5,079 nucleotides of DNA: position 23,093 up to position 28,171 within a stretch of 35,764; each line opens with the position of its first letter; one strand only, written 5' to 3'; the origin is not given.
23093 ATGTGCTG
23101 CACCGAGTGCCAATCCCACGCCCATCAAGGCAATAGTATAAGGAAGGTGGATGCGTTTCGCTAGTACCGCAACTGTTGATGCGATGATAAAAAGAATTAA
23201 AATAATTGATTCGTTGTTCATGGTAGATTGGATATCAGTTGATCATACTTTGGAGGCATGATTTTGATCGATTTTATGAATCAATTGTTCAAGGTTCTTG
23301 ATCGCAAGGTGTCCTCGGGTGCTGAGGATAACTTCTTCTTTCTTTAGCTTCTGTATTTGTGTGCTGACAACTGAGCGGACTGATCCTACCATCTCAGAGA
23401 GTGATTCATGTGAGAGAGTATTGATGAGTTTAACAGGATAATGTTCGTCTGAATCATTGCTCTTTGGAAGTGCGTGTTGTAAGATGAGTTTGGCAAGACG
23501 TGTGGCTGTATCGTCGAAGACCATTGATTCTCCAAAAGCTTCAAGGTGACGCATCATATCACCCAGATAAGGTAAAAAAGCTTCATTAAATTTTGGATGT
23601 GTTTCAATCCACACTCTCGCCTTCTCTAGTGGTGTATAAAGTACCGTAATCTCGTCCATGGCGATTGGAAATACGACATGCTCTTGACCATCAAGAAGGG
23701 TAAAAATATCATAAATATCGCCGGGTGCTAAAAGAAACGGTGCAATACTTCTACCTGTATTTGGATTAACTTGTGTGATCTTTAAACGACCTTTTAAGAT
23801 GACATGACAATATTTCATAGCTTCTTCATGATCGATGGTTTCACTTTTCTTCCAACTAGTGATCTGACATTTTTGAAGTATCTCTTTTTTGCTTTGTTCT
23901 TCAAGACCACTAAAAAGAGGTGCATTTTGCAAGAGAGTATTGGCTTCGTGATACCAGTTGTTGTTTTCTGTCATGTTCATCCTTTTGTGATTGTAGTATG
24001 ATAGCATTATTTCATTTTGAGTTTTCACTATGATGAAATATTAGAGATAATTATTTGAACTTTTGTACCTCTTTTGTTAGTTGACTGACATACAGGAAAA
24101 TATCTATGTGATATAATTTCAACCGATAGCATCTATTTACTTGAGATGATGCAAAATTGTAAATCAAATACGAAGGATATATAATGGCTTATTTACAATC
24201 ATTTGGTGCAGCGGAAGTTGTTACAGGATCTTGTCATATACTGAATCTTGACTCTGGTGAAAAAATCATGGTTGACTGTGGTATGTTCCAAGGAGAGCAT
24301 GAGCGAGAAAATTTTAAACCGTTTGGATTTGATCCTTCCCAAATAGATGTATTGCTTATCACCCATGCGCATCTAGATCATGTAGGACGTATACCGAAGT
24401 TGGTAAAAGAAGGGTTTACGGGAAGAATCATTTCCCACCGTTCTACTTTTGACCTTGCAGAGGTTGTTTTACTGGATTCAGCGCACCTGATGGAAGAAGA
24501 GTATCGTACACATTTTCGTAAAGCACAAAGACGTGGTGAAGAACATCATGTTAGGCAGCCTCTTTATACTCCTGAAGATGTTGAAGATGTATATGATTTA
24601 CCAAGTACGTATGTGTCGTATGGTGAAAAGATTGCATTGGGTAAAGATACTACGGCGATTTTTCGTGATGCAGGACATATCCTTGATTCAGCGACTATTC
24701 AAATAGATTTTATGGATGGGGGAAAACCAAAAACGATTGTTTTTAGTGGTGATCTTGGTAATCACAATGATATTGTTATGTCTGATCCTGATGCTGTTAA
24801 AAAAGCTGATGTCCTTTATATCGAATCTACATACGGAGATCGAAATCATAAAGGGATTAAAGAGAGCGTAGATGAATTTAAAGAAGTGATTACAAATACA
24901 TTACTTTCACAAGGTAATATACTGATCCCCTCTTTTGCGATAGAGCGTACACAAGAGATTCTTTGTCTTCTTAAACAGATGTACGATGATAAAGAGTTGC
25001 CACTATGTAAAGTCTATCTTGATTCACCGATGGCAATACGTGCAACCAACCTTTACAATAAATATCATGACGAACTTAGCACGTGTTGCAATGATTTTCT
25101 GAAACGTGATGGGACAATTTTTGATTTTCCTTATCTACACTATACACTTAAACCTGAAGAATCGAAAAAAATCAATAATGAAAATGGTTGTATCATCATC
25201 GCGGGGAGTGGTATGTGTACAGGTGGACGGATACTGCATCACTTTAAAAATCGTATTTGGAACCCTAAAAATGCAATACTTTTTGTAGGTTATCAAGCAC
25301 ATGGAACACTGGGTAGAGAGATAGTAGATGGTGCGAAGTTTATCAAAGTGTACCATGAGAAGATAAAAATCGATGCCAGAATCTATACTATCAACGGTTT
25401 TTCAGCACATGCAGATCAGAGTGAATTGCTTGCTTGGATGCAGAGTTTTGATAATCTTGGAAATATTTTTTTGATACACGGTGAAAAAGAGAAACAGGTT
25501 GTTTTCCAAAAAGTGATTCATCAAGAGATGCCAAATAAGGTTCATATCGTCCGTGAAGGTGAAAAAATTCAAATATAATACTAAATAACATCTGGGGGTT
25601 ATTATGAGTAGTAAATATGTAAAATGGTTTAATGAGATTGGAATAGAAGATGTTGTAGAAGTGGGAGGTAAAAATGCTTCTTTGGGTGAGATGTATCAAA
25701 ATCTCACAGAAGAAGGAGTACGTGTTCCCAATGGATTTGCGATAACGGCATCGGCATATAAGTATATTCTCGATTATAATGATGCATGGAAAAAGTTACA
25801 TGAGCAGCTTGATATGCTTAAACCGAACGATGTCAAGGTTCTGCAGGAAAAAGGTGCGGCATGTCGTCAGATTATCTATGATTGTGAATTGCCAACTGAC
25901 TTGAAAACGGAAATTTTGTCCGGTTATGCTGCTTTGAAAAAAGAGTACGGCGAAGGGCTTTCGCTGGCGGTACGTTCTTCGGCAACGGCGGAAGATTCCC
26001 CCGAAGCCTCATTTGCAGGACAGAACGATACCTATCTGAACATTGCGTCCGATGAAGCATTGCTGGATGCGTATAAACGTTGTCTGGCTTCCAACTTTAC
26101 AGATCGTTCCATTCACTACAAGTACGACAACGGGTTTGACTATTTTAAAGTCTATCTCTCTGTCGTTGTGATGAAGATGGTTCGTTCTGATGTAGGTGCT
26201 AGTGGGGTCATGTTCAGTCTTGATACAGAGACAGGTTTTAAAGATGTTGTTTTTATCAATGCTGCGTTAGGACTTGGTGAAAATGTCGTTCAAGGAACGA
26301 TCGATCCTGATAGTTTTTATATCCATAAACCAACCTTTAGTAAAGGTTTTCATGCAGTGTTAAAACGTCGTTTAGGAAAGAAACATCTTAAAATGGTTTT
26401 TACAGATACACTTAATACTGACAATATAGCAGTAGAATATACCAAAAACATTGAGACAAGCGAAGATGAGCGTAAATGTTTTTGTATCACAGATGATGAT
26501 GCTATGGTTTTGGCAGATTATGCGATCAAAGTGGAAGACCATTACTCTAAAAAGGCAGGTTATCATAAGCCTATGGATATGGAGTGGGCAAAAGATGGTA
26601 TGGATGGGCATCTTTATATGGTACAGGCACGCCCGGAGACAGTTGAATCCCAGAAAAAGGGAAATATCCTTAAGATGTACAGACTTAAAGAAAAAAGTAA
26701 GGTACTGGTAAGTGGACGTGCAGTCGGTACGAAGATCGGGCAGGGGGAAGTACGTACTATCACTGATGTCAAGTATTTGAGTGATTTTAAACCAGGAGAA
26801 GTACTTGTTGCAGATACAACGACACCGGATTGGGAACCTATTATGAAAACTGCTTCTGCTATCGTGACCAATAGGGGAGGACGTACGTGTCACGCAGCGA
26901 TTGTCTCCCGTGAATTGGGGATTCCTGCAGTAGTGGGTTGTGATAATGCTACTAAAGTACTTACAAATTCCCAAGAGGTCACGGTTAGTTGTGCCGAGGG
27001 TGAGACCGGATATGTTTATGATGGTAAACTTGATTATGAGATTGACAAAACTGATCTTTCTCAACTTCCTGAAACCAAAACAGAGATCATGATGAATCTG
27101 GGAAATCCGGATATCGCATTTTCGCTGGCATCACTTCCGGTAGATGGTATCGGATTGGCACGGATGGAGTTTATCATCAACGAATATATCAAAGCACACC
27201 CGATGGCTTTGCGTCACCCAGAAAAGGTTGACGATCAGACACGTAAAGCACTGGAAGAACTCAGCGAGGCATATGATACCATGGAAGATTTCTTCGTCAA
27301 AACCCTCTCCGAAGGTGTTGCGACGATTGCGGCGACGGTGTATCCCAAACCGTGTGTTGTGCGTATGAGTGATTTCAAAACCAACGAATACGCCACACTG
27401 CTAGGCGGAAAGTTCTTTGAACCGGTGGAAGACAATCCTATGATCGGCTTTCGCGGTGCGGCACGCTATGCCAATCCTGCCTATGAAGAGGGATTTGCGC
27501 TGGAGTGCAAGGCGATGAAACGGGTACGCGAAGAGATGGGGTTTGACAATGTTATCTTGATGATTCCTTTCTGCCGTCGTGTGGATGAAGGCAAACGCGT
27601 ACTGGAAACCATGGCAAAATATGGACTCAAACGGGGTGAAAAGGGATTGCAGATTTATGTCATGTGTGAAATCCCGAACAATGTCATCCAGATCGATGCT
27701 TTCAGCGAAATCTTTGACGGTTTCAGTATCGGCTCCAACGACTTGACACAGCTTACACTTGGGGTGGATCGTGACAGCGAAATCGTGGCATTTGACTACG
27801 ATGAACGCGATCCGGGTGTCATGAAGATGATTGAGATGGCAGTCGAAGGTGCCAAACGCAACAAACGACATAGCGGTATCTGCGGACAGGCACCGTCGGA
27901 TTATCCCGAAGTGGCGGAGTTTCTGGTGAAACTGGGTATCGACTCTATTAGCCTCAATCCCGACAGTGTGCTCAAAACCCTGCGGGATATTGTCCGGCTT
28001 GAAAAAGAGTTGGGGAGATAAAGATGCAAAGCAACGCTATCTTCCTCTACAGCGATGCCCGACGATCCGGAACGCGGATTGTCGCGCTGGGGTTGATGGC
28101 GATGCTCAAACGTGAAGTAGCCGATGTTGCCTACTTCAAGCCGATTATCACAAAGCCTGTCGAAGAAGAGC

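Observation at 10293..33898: Six copies of a 16-bp palindrome TGTTA-N6-TAACA at a fixed class-II distance from -10 boxes: candidate undescribed Crp/Fnr-type stress and carbon regulon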

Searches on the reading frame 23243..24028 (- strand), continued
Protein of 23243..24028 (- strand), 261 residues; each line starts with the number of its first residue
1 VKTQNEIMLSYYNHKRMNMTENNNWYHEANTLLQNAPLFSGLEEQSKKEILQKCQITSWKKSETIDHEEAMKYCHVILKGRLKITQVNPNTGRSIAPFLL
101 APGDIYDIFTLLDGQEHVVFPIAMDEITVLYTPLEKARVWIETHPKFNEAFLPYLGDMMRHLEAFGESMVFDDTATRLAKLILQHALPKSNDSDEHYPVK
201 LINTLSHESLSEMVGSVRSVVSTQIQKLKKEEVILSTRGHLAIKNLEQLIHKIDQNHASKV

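Call 70: list_cluster_members(proteins=[P0014, P0019, P0050, P0062, P0083, P0086, P0087, P0100, P0107, P0066])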
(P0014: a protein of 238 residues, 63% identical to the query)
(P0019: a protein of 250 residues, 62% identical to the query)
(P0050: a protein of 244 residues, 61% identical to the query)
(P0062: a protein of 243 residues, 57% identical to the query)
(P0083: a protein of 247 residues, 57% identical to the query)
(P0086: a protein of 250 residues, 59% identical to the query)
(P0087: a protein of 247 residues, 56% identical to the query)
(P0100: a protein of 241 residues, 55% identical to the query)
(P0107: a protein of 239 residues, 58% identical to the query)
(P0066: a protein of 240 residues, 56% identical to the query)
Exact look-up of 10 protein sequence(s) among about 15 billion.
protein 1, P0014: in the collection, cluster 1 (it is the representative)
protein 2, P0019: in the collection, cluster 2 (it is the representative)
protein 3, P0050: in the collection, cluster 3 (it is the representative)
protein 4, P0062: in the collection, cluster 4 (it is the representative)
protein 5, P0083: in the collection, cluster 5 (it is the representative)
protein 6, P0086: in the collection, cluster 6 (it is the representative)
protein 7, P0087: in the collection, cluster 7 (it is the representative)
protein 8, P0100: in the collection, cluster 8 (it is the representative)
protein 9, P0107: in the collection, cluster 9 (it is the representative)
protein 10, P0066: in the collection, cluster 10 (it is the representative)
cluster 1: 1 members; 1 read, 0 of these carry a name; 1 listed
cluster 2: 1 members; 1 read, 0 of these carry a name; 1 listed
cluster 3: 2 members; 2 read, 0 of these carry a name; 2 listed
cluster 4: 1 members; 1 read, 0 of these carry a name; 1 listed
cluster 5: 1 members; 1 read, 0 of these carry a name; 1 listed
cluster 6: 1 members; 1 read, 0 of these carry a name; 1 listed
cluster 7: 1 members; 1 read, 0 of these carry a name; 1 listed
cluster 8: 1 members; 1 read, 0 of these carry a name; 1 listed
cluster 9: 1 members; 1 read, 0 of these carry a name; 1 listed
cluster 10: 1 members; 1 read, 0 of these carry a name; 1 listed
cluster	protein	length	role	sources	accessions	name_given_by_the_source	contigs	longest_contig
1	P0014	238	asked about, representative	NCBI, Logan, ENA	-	-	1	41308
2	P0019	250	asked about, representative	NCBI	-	-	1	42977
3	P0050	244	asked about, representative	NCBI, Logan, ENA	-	-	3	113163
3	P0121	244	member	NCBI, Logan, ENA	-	-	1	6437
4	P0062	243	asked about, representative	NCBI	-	-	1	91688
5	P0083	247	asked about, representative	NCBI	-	-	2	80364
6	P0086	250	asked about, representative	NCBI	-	-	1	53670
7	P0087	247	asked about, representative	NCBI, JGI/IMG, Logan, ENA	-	-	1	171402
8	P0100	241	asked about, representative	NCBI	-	-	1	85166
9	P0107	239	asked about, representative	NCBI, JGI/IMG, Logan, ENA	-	-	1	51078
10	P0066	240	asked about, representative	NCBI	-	-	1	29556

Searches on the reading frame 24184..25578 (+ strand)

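Call 7: search_protein_families(library=pfam, proteins=[window:24184-25578:+])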
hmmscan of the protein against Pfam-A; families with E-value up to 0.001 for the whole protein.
window:24184-25578:+ (464 aa): 5 families
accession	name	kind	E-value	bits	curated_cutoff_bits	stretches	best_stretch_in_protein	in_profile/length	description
PF10996.14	Beta-Casp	-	4.5e-41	140.6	27.7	1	256-380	1-120/120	Beta-Casp domain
PF07521.17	RMMBL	-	8.8e-17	61.3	21.6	1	394-455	2-62/63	Zn-dependent metallo-hydrolase RNA specificity domain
PF00753.33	Lactamase_B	-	2.9e-12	47.4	22.7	1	14-100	5-90/196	Metallo-beta-lactamase superfamily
PF12706.13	Lactamase_B_2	-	9.2e-06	25.8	27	1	28-84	3-62/200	Beta-lactamase superfamily domain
PF16661.11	Lactamase_B_6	-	0.00078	19.3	27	0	19-153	1-125/193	Metallo-beta-lactamase superfamily domain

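Call 11: search_protein_families(library=ncbifam, proteins=[window:24184-25578:+], max_evalue=0.01)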
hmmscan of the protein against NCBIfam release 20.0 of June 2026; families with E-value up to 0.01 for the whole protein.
window:24184-25578:+ (464 aa): 26 families (the best 25 are shown)
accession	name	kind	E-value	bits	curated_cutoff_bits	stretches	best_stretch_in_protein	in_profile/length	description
NF045584.1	cas14_MBL_CASP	equivalog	9.6e-116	387.5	800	1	4-446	3-425/612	type VII CRISPR-associated protein Cas14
TIGR03675.1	arCOG00543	equivalog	3.1e-80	270.2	580.2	1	5-463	178-629/631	beta-CASP ribonuclease aCPSF1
TIGR04122.1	Xnuc_lig_assoc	equivalog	8.9e-12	44.5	325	1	142-269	65-188/326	ligase-associated DNA damage response exonuclease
NF033105.1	bla_subclass_B3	equivalog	6.2e-09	35.5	240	1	26-76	33-84/257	subclass B3 metallo-beta-lactamase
TIGR02651.1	RNase_Z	equivalog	6.9e-08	31.9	292.95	1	17-74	20-72/302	ribonuclease Z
NF000801.0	PRK00055.1-3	equivalog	9.7e-08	31.4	252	1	18-74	23-74/307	ribonuclease Z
NF040644.1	blaPAM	exception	1.8e-06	27.3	615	1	18-73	60-115/287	PAM family subclass B3 metallo-beta-lactamase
NF000458.2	blaPEDO-2_fam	exception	2.4e-05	23.9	550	1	40-77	77-114/285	PEDO-2 family subclass B3 metallo-beta-lactamase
NF000469.2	CAR_gen_B3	exception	2.8e-05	23.3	500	1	42-73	101-132/311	CAR family subclass B3 metallo-beta-lactamase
NF012140.0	blaBJP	exception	8.2e-05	21.5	600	1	27-82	66-122/294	BJP family subclass B3 metallo-beta-lactamase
NF000438.2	blaPOM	exception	9.4e-05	21.7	610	1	27-75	68-117/286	POM family subclass B3 metallo-beta-lactamase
NF033184.1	B3_Acin_new1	exception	0.00039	19.6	580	1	26-76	59-110/283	putative subclass B3 metallo-beta-lactamase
NF012229.1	bla_class_B_core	domain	0.00041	20.5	100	1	15-77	14-75/139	metallo-beta-lactamase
NF000427.2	blaCAU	exception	0.00046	19.5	500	0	38-74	50-86/262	CAU/MBL1b family subclass B3 metallo-beta-lactamase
NF033106.1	blaL1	exception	0.00094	18.2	560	1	27-76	70-120/290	L1 family subclass B3 metallo-beta-lactamase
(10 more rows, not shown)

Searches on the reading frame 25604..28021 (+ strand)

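Call 7: search_protein_families(library=pfam, proteins=[window:25604-28021:+])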
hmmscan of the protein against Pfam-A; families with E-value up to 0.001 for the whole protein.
window:25604-28021:+ (805 aa): 3 families
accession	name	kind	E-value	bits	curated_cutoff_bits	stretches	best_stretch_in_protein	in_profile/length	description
PF01326.24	PPDK_N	-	1.1e-109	367.2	27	1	19-359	3-324/328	Pyruvate phosphate dikinase, AMP/ATP-binding domain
PF02896.24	PEP-utilizers_C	-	1.9e-59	201.7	22.8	1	489-796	16-288/293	PEP-utilising enzyme, PEP-binding domain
PF00391.29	PEP-utilizers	-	1.7e-28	98.5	23.1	1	395-466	1-72/72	PEP-utilising enzyme, mobile domain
